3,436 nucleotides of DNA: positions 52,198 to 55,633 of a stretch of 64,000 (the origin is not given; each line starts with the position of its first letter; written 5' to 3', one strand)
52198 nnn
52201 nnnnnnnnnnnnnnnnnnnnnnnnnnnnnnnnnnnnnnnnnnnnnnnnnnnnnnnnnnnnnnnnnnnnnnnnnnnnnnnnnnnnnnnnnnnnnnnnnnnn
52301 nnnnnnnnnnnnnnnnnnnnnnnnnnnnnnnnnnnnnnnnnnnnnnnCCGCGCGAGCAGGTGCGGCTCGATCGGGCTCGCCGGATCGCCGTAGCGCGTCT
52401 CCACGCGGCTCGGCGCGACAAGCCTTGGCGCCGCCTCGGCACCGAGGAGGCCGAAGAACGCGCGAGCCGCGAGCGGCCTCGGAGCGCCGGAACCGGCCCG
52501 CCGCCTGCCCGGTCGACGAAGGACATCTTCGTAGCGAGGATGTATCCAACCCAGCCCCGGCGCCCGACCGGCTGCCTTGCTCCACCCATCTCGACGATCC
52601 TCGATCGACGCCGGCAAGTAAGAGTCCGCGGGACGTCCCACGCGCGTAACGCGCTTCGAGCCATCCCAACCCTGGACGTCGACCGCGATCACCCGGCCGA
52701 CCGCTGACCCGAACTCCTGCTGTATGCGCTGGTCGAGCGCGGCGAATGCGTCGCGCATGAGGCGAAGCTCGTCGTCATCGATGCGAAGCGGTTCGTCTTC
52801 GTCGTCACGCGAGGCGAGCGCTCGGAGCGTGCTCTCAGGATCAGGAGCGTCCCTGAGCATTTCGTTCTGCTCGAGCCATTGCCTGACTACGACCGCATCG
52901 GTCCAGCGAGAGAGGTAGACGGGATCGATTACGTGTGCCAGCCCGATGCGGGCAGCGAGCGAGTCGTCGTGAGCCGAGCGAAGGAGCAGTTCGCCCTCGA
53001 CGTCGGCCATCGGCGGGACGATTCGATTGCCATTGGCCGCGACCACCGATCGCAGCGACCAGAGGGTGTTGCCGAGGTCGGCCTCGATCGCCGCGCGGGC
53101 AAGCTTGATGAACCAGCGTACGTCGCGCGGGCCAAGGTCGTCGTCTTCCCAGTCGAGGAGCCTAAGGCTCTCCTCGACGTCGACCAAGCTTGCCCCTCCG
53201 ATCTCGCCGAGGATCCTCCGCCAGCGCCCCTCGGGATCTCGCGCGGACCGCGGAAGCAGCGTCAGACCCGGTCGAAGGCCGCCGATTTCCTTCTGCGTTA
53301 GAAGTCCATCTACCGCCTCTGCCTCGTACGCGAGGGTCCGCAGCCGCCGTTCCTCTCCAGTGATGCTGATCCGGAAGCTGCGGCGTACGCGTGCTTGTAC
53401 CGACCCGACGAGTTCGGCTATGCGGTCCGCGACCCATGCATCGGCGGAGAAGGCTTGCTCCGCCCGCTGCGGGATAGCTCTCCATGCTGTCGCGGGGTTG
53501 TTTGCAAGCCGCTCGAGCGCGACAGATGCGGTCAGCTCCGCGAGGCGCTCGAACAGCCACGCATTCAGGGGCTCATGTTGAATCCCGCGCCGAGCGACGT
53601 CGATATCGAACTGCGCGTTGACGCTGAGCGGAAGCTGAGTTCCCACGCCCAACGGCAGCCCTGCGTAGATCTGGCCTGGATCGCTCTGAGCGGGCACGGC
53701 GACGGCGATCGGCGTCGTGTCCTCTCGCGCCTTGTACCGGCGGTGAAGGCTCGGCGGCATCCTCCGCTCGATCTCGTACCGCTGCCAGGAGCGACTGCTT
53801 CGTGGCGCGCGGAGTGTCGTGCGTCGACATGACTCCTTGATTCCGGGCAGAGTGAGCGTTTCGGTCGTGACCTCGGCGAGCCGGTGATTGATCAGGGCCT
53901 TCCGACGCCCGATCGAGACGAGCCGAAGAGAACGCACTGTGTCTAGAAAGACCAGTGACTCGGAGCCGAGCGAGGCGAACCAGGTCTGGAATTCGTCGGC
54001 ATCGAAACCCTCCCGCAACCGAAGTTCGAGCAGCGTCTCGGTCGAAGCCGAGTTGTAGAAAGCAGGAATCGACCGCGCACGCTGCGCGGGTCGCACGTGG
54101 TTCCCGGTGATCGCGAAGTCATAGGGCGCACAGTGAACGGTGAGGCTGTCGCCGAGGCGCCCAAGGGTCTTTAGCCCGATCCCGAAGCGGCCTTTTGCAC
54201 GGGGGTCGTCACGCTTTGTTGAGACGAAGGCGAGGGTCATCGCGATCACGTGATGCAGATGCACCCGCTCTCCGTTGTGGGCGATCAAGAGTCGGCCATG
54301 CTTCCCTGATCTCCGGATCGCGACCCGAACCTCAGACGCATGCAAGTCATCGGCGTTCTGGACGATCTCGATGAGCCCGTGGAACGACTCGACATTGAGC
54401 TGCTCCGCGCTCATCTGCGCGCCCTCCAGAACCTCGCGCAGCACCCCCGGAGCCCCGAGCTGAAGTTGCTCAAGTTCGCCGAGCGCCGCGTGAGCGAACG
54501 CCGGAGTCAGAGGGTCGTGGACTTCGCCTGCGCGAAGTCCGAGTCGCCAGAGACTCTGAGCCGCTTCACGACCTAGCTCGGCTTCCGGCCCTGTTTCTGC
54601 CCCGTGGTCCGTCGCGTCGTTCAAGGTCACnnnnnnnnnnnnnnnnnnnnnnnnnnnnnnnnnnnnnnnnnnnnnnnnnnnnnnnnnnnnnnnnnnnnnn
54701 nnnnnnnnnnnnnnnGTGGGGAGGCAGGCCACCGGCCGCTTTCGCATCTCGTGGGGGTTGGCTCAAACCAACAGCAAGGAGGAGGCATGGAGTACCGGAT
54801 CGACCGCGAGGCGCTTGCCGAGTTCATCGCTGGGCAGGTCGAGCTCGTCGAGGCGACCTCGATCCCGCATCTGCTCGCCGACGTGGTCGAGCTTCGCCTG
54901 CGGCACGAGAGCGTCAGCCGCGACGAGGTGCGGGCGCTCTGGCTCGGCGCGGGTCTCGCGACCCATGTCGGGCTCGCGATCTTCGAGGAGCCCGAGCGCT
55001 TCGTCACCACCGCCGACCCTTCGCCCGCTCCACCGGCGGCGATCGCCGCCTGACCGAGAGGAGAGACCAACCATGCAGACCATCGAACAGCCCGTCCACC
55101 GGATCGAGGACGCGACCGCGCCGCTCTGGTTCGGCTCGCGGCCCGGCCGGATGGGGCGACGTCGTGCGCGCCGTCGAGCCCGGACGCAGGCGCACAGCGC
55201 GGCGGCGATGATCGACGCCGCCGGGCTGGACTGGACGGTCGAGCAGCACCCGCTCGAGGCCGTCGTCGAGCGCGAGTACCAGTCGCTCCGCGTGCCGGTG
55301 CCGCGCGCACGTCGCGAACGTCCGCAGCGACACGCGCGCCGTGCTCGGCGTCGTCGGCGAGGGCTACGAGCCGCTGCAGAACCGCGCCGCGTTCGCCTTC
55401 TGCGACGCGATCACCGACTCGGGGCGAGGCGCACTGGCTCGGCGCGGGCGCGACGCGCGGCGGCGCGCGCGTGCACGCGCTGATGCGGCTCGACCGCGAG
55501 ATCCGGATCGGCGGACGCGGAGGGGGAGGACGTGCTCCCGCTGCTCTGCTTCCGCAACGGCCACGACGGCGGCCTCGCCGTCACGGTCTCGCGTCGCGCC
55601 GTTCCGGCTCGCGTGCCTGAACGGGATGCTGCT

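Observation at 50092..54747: Intact 1551-aa sacsin-like GHKL ATPase fused to a DUF3883 nuclease-like domain, sitting amid decayed genes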

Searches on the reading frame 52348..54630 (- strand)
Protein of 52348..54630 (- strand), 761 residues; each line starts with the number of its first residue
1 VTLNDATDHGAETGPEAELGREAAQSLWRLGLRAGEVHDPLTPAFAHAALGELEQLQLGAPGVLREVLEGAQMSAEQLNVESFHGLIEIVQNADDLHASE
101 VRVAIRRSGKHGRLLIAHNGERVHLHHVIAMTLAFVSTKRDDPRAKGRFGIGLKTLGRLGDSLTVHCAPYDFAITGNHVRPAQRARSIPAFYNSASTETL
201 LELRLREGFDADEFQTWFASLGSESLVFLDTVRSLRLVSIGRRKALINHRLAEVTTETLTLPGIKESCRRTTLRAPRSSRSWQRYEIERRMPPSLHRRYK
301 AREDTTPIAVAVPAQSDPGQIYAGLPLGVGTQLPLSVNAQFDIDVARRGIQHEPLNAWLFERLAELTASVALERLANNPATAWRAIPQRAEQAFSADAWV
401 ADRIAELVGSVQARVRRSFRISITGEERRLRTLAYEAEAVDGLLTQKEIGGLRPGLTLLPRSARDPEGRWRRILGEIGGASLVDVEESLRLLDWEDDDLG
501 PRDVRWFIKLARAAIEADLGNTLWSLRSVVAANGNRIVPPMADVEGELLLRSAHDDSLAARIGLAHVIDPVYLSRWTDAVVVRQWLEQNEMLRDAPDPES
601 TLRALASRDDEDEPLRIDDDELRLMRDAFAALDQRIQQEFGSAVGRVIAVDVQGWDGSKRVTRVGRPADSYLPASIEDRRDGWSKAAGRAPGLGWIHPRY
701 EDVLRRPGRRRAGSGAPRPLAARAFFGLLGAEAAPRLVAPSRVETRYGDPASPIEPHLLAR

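Call 63: predict_structure(alignment_id=A4)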
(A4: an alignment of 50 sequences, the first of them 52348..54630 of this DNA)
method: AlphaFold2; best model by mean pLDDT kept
length: 761 residues; sequences in the alignment: 50
mean_pLDDT: 90.0   pTM: 0.81
mean pLDDT of the five models: 90.0, 89.5, 89.5, 88.2, 87.9
residues with pLDDT >= 90: 530; 70-90: 194; 50-70: 25; < 50: 12
segments of 3 or more residues with pLDDT < 50: 1-12
pLDDT, mean of each block of 10 residues (from residue 1): 38 78 91 81 94 92 82 75 86 93 90 94 90 81 76 76 94 92 94 94 92 94 95 95 90 97 97 95 97 87 92 93 89 95 82 95 98 96 96 90 97 98 95 97 95 96 95 96 98 91 95 97 95 95 93 93 95 98 97 95 92 90 94 93 96 90 94 82 83 91 73 67 93 83 81 74 60
secondary structure, 60 per line:
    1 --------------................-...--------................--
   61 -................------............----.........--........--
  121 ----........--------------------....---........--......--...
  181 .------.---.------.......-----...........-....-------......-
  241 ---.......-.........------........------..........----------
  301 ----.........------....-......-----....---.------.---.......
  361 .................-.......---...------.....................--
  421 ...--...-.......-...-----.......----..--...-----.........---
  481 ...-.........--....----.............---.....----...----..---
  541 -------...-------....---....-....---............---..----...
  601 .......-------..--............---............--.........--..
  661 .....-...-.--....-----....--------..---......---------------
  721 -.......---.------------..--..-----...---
elements in order (helices of 4 or more, strands of 3 or more residues): H15-30 H43-58 H62-77 H84-95 E100-108 E111-118 H125-132 H153-156 E160-167 E170-175 E178-181 E199-205 H211-221 H223-226 E234-239 E244-250 E252-260 E267-274 E281-290 E305-313 E320-323 E325-330 E336-339 H354-377 H379-385 H398-418 E421-423 E426-428 E433-436 H446-452 H469-477 E481-483 H485-493 H496-499 H504-516 H520-524 E529-531 E548-550 H558-561 E565-568 H570-573 H577-588 H598-607 H619-630 H634-645 E648-656 E659-665 H674-677 H683-686 H700-705 H722-728

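Call 67: fold_search(model_id=the predicted structure, library=pdb)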
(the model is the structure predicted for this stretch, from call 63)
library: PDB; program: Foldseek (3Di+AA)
matches with E <= 10: 606; with E <= 0.001: 139
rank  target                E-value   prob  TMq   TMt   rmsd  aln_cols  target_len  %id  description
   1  8u1l_A                1.2e-09  1.00  0.25  0.29  16.9       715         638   10  Cryo-EM structure of the RAF1-HSP90-CDC37 complex in the closed state (released 2024-03-13)
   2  4j0b_A                2.4e-09  1.00  0.30  0.36  12.9       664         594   11  Structure of mitochondrial Hsp90 (TRAP1) with ADP-BeF3 (released 2014-01-22)
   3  7kcl_A                3.0e-09  1.00  0.28  0.33  13.3       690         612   11  Full-length human mitochondrial Hsp90 (TRAP1) in complex with SdhB in the presence of AMP-PNP (released 2021-10-13)
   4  8eoa_A                3.1e-09  1.00  0.26  0.30  15.9       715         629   10  Cryo-EM structure of human HSP90B-AIPL1 complex (released 2023-01-25)
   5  7kcl_B                3.3e-09  1.00  0.28  0.33  13.0       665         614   12  Full-length human mitochondrial Hsp90 (TRAP1) in complex with SdhB in the presence of AMP-PNP (released 2021-10-13)
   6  5tth_A                3.3e-09  1.00  0.29  0.32  14.0       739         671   12  Heterodimeric SpyCatcher/SpyTag-fused zebrafish TRAP1 in ATP/ADP-hybrid state (released 2017-08-23)
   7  6xld_B                3.6e-09  1.00  0.25  0.30  15.2       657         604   12  Full-length Hsc82 in complex with Aha1 CTD in the presence of AMPPNP (released 2021-06-30)
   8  6xlf_A                3.6e-09  1.00  0.26  0.31  15.9       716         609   12  Full-length Hsc82 in complex with Aha1 in the presence of AMP-PNP (released 2021-06-30)
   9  7exp_A                3.8e-09  1.00  0.28  0.34  12.6       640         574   11  Crystal structure of zebrafish TRAP1 with AMPPNP and MitoQ (released 2022-01-05)
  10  4ipe_A                4.0e-09  1.00  0.29  0.35  12.4       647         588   11  Crystal structure of mitochondrial Hsp90 (TRAP1) with AMPPNP (released 2014-01-22)
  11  6xlc_A                5.1e-09  1.00  0.23  0.27  17.6       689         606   11  Full-length Hsc82 bound to AMPPNP (released 2021-06-30)
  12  8eob_B                6.6e-09  1.00  0.26  0.30  12.8       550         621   10  Cryo-EM structure of human HSP90B in the closed state (released 2023-01-25)
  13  5tvw_A                8.1e-09  1.00  0.29  0.34  13.1       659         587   11  Crystal structure of mitochondrial Hsp90 (TRAP1) with ATP in absence of Mg, hemi-hydrolyzed (released 2018-03-14)
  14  8ffv_A                8.5e-09  1.00  0.26  0.29  13.7       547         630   11  Cryo-EM structure of the GR-Hsp90-FKBP52 complex (released 2023-11-01)
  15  7exp_B                8.9e-09  1.00  0.29  0.34  13.4       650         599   12  Crystal structure of zebrafish TRAP1 with AMPPNP and MitoQ (released 2022-01-05)
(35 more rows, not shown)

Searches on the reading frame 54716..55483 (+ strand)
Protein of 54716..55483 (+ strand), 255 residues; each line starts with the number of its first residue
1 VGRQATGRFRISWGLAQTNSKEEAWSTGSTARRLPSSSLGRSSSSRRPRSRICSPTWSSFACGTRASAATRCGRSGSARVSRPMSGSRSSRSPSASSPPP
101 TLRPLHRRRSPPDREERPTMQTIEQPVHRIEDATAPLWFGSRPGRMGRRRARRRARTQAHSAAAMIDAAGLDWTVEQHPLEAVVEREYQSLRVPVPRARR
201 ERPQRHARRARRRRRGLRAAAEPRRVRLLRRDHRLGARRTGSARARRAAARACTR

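Call 33: search_protein_families(library=pfam, proteins=[window:54716-55483:+], max_evalue=0.01)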
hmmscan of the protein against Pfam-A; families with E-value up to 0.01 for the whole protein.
window:54716-55483:+ (255 aa): 0 families

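Call 34: search_protein_families(library=padloc, proteins=[window:54716-55483:+], max_evalue=0.01)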
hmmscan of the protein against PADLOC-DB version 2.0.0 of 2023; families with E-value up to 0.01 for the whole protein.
window:54716-55483:+ (255 aa): 0 families
